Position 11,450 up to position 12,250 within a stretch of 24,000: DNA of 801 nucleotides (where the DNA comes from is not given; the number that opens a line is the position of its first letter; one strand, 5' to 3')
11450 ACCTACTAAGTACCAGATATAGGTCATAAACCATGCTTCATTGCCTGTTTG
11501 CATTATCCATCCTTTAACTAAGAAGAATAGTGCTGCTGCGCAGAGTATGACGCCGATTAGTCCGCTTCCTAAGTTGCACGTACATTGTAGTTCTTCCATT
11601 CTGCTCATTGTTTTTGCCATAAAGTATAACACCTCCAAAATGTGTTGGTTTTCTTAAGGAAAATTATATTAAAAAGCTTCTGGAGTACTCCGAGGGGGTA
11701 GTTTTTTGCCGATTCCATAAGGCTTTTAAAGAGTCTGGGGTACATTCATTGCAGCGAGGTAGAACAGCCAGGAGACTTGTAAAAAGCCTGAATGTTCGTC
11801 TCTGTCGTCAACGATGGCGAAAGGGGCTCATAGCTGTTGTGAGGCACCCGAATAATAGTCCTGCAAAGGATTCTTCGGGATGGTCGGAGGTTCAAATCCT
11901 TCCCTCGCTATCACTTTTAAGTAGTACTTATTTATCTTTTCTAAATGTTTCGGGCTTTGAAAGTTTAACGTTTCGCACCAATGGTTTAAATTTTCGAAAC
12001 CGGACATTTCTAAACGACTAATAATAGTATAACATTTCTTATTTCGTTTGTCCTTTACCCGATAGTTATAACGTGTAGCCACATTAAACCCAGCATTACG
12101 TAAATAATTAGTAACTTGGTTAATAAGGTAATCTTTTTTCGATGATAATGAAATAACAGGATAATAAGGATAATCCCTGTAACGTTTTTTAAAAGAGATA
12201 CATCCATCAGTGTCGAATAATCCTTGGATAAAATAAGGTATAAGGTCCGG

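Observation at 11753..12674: Second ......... paralog abuts the 3' end of tRNAi-Met on the opposite strand and reads antisense through it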

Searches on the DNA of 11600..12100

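Call 9: search_rna_families(source=window, start=11600, end=12100, threshold=evalue, max_evalue=10, show_alignments=4)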
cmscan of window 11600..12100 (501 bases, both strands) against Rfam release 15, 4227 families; matches with E-value up to 10: 4.
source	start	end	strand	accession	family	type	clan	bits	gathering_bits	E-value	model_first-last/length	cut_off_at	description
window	11876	12036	-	RF02194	HPnc0260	Gene; antisense;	-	22.9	59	7.3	1-156/156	no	Bacterial antisense RNA HPnc0260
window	11910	11978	+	RF01885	HSR-omega_1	Gene; lncRNA;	-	17.4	80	2.6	1-78/78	no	Heat shock gene hsromega conserved region 1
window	11838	11910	+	RF00005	tRNA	Gene; tRNA;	CL00001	16.7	29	1.2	1-71/71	no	tRNA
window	11618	11750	-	RF02168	PVT1_5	Gene; lncRNA;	-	14.1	60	7.8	1-133/133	no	Pvt1 oncogene conserved region 5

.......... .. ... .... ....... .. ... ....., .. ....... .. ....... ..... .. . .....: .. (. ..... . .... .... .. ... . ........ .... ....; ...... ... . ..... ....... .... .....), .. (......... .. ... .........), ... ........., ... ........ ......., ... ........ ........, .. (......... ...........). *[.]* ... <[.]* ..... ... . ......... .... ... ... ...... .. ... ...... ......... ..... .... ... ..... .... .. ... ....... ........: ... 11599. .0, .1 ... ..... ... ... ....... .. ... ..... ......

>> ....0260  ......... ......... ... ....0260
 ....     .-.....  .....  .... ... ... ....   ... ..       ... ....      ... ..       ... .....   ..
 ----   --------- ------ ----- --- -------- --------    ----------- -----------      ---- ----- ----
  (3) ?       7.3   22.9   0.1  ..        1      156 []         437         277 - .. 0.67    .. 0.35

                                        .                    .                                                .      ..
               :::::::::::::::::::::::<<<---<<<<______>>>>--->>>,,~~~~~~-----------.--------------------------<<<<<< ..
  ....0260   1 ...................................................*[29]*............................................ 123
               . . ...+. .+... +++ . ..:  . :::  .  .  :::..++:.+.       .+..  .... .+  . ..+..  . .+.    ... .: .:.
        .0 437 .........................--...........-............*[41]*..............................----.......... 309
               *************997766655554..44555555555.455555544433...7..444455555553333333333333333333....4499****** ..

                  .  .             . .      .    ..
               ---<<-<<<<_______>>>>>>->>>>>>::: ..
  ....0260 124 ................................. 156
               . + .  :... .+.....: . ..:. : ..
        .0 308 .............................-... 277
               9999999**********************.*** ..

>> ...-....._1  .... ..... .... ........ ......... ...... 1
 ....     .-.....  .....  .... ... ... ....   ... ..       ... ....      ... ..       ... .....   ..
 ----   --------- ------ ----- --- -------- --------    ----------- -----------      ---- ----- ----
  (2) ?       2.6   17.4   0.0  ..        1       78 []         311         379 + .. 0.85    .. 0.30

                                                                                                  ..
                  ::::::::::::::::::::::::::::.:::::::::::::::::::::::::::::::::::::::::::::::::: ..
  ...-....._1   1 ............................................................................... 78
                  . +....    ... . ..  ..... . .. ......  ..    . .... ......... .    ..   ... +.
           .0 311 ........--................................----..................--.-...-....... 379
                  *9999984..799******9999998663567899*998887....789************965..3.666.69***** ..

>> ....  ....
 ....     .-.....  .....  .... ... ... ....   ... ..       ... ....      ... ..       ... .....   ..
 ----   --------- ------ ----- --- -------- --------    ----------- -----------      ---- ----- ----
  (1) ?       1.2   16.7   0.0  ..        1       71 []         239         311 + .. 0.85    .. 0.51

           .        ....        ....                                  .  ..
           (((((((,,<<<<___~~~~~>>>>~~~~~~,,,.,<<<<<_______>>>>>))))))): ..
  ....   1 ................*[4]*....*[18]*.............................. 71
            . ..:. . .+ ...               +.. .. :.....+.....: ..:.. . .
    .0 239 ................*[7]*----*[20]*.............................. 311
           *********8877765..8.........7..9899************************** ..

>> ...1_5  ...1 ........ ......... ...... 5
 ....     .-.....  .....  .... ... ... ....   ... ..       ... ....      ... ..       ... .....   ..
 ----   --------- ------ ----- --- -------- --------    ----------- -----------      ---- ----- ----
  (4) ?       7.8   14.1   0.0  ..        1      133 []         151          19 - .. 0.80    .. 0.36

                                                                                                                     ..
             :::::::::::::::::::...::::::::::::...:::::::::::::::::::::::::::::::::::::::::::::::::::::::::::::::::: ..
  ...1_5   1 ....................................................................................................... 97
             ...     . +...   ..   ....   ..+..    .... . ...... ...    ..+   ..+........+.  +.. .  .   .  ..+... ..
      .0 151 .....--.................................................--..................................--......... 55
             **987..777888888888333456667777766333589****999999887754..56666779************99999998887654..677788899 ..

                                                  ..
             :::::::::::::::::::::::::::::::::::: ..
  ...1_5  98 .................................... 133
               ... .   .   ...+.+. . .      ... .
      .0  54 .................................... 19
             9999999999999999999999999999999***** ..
